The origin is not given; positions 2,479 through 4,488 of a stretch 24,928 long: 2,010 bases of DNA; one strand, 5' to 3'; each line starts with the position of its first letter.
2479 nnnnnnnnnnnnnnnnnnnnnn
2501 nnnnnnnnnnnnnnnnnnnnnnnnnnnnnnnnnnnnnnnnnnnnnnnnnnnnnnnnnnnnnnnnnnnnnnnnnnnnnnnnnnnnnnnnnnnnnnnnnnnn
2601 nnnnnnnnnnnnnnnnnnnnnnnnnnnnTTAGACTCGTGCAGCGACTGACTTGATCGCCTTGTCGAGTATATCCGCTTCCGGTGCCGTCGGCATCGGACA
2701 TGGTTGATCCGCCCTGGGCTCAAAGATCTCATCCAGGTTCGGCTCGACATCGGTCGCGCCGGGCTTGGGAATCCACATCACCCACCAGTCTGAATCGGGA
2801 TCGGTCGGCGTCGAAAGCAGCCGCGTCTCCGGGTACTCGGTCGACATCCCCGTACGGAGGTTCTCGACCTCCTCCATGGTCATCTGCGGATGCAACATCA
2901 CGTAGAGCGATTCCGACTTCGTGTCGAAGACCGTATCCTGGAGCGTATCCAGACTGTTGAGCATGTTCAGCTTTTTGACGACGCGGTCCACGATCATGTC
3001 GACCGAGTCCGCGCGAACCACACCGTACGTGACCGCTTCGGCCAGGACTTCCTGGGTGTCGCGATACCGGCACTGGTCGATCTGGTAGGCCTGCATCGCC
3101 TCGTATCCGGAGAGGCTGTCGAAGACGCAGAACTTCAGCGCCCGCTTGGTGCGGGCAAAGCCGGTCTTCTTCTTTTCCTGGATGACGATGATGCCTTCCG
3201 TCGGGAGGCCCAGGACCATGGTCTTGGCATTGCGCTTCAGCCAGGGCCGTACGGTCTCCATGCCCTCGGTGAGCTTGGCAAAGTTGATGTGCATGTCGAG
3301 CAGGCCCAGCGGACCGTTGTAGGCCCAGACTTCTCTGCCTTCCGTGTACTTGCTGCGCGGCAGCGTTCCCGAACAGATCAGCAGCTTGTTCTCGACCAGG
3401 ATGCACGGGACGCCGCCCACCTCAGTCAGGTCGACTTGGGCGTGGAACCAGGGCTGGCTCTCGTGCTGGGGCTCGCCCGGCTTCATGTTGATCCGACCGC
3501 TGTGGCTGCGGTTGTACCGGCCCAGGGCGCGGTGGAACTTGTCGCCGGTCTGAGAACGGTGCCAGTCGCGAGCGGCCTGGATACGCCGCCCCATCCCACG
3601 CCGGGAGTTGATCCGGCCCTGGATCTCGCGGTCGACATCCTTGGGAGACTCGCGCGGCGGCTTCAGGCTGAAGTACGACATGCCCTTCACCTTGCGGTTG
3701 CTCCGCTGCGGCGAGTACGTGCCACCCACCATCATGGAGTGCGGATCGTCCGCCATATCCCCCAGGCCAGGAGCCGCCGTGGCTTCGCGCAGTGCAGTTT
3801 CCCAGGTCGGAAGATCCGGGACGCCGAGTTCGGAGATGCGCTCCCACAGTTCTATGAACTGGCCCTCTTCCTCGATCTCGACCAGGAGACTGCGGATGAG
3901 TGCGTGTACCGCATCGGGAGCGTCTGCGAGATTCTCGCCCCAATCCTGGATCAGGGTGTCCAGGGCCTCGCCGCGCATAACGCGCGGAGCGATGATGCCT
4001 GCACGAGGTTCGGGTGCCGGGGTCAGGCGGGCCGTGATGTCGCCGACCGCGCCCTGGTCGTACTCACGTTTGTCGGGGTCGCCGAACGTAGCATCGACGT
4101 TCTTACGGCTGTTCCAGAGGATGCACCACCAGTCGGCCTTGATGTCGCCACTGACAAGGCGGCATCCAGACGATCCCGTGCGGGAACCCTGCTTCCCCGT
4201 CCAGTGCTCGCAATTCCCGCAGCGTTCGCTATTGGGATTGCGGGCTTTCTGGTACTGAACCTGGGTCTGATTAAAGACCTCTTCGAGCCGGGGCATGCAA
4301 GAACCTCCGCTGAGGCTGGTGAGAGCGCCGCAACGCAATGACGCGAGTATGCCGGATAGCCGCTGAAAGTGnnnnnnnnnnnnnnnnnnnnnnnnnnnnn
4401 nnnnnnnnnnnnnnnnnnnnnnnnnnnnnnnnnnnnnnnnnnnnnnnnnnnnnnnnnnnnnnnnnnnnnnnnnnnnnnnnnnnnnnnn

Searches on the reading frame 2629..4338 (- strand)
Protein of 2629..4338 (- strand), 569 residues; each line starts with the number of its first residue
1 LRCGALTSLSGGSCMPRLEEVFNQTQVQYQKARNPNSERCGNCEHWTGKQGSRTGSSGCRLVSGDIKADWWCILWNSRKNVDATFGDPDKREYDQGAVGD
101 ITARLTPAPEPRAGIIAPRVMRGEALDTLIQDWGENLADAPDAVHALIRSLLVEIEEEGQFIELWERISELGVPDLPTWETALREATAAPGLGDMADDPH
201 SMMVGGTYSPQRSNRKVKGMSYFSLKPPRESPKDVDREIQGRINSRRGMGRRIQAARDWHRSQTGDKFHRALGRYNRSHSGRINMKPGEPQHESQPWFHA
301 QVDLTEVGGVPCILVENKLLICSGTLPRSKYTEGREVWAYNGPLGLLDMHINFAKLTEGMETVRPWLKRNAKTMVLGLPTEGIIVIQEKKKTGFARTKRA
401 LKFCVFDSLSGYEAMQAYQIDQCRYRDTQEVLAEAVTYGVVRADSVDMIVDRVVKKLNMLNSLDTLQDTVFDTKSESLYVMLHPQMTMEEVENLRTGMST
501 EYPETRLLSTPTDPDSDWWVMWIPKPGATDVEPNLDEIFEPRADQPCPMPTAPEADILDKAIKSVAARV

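Call 12: search_protein_families(library=pfam, proteins=[window:2629-4338:-], max_evalue=0.01)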
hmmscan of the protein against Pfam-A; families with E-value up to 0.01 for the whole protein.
window:2629-4338:- (569 aa): 1 family
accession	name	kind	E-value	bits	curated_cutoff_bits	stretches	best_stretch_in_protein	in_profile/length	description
PF01355.22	HIPIP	-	0.0055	17.4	22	0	25-75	15-65/66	High potential iron-sulfur protein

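Call 13: search_protein_families(library=phrogs, proteins=[window:2629-4338:-], max_evalue=0.01)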
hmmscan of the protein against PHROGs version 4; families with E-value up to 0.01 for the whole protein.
window:2629-4338:- (569 aa): 0 families
